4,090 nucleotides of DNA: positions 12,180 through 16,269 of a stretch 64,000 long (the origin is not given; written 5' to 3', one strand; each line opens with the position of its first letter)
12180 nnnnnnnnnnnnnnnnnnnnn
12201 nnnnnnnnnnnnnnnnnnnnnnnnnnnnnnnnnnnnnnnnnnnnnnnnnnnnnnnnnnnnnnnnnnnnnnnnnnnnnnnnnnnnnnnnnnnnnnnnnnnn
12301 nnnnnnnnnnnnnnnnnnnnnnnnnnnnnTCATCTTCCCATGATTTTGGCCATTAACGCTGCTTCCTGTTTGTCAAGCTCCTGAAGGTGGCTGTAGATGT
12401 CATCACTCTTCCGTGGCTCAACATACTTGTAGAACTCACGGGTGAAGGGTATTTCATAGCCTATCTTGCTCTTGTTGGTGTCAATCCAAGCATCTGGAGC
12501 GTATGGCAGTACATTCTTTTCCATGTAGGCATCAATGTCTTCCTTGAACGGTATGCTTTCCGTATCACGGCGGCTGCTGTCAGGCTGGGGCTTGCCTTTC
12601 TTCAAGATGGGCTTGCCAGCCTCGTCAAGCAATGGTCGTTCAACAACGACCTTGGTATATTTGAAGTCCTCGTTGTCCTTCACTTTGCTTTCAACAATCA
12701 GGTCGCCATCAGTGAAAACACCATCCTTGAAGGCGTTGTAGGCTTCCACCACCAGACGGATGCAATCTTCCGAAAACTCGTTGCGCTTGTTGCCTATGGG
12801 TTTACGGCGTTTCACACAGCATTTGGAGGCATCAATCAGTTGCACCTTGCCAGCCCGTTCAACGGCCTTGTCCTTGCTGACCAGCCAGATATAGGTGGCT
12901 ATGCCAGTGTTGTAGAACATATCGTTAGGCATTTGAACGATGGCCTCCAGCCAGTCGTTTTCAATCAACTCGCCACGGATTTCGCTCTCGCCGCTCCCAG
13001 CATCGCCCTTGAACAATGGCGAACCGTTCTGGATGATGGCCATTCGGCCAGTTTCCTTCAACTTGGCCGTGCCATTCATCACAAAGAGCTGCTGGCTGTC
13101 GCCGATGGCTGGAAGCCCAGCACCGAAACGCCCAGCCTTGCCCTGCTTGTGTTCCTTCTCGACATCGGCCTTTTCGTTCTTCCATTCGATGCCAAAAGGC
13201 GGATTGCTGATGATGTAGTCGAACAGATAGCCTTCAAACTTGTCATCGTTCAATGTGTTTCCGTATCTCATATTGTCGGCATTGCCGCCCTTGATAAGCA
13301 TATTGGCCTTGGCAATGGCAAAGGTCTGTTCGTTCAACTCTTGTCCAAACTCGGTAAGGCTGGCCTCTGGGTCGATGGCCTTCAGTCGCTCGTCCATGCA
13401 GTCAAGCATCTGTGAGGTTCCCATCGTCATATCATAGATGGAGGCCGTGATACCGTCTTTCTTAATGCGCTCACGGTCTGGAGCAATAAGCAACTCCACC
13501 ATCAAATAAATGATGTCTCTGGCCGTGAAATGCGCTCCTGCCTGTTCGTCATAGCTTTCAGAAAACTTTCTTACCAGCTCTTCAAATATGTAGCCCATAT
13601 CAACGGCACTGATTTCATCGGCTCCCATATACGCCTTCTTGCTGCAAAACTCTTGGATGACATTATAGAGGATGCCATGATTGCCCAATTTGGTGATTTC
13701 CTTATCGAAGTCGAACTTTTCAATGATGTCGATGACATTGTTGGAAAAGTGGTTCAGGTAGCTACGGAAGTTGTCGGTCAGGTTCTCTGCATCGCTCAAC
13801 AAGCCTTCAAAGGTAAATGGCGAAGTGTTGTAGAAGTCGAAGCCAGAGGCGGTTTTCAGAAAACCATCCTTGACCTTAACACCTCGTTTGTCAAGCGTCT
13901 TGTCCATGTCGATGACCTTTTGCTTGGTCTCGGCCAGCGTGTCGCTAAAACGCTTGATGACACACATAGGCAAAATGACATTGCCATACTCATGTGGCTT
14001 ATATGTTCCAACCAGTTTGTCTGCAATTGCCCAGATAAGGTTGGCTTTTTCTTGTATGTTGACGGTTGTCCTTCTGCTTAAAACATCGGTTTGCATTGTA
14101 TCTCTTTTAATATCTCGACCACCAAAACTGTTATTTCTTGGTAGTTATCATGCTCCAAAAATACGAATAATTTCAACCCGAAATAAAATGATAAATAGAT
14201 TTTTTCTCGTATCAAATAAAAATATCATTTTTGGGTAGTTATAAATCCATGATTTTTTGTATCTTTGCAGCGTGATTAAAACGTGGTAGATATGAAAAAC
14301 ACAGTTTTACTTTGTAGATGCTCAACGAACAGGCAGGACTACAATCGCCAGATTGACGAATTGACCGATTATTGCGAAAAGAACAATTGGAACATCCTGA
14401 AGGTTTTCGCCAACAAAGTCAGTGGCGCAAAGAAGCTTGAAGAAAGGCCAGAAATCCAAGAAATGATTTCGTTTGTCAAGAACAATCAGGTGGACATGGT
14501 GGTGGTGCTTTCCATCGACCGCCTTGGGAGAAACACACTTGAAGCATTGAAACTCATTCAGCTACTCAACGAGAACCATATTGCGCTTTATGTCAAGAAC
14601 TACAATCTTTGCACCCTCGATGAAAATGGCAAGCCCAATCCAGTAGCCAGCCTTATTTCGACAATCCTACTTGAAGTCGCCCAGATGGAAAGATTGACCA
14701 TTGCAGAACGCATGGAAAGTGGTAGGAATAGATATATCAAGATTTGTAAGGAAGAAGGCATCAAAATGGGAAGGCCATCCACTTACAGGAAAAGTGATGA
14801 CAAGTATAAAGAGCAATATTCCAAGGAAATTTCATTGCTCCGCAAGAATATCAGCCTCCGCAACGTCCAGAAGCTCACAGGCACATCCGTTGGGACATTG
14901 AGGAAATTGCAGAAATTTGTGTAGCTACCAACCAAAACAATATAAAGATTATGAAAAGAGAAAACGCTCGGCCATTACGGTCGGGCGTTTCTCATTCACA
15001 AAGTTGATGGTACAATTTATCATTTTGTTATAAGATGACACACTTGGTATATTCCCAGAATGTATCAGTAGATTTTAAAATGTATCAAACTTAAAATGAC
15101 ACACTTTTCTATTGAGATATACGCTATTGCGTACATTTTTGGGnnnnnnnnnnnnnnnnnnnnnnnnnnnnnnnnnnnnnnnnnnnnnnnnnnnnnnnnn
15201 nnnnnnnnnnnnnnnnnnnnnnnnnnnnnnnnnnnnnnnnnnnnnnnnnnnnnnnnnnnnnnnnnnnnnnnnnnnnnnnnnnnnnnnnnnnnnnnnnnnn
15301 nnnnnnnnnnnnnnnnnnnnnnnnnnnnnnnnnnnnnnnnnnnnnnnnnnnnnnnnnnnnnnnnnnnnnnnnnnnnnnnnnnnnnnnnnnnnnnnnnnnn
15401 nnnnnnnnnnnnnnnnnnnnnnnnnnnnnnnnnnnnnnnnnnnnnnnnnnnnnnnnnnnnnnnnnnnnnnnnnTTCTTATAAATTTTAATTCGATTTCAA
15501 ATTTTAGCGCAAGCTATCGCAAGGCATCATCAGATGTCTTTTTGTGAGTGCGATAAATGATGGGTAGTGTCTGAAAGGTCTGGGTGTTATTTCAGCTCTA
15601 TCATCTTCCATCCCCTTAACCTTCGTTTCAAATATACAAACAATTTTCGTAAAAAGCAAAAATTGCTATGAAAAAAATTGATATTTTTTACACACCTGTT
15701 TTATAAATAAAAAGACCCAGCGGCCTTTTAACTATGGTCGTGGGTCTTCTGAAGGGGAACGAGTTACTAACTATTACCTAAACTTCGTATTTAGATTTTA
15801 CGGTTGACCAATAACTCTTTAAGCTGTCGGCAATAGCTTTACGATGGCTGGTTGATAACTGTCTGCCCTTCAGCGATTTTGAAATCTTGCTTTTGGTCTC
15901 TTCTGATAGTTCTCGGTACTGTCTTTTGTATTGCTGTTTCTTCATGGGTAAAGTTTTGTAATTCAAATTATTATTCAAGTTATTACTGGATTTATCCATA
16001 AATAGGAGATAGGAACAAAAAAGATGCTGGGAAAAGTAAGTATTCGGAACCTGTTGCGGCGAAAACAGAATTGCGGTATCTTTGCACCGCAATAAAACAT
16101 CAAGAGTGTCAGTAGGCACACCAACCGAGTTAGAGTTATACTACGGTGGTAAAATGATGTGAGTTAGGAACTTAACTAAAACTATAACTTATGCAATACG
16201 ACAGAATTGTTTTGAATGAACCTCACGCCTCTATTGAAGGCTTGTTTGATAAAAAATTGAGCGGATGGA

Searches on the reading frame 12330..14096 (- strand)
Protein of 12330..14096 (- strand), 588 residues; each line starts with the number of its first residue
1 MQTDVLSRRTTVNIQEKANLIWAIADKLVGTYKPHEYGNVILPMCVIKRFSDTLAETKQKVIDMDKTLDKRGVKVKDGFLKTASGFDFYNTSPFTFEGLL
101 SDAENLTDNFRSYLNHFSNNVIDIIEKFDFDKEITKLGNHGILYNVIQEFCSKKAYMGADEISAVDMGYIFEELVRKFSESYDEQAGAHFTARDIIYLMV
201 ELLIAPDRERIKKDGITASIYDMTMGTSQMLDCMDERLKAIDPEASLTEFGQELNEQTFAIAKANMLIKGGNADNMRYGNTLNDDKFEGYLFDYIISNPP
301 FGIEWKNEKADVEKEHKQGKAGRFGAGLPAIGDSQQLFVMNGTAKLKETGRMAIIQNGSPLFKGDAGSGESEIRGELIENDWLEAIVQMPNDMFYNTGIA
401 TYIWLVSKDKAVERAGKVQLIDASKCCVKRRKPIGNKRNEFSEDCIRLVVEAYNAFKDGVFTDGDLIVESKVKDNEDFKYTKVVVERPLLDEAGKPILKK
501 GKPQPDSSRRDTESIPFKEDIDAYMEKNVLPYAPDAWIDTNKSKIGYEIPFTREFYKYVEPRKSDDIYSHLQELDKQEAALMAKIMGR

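Call 5: search_protein_families(library=pfam, proteins=[window:12330-14096:-], max_evalue=0.01)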
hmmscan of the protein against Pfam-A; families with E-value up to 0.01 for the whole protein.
window:12330-14096:- (588 aa): 3 families
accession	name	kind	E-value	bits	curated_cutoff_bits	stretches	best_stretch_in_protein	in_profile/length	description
PF02384.22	N6_Mtase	-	1.3e-54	186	20.4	1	167-458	6-277/311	N-6 DNA Methylase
PF12161.14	HsdM_N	-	1.3e-22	81.3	24.5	1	19-150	3-135/135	HsdM N-terminal domain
PF07669.17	Eco57I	-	2.7e-08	34.5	25.3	1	259-393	34-170/171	Eco57I restriction-modification methylase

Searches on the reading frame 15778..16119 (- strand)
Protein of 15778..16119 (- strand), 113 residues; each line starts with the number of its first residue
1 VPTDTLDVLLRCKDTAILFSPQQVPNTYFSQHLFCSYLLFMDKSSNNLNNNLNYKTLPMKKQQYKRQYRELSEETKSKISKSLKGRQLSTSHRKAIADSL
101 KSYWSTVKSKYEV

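Call 50: search_protein_families(library=pfam, proteins=[window:15778-16119:-], max_evalue=0.01)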
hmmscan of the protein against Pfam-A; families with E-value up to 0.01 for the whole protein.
window:15778-16119:- (113 aa): 1 family
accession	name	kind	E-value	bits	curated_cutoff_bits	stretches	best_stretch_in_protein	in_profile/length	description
PF07460.16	NUMOD3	-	0.0013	19.1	20.4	1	69-85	2-18/37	NUMOD3 motif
